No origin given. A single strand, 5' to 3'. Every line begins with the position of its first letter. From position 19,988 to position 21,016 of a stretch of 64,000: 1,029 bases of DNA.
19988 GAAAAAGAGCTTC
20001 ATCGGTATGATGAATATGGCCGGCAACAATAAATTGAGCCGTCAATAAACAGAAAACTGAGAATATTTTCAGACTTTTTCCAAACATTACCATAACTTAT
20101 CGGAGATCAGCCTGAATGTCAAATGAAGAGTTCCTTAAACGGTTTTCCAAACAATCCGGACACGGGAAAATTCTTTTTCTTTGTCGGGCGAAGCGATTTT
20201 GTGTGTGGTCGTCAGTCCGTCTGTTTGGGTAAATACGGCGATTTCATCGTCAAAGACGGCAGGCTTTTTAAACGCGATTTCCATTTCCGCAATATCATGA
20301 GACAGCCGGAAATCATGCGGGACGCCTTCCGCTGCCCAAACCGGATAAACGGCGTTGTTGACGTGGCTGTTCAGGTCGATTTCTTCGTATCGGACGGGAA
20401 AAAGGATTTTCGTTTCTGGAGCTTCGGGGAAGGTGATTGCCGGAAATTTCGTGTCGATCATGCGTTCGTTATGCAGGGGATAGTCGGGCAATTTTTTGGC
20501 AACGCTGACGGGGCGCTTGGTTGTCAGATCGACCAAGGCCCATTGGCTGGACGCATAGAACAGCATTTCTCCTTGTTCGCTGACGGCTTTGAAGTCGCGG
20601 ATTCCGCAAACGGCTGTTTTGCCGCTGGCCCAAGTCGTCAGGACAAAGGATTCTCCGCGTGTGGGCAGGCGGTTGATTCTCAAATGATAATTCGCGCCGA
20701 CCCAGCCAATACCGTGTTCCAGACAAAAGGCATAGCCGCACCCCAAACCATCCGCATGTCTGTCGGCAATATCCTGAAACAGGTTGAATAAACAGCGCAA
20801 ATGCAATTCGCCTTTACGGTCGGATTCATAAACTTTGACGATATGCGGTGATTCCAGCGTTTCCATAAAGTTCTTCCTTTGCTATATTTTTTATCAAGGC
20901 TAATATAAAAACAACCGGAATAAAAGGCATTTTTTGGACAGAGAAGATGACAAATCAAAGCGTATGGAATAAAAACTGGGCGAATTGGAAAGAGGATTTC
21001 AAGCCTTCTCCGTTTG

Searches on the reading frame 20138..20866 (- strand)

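Call 109: search_protein_families(library=pfam, proteins=[window:20138-20866:-], max_evalue=0.00001)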
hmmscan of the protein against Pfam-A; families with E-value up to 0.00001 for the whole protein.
window:20138-20866:- (243 aa): 2 families
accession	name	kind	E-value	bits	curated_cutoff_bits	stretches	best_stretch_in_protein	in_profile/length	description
PF01643.23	Acyl-ACP_TE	-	2.9e-23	82.5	23.7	1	8-125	8-126/131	Acyl-ACP thioesterase N-terminal domain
PF20791.3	Acyl-ACP_TE_C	-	1.4e-15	57.8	21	1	154-241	10-100/101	Acyl-ACP thioesterase C-terminal domain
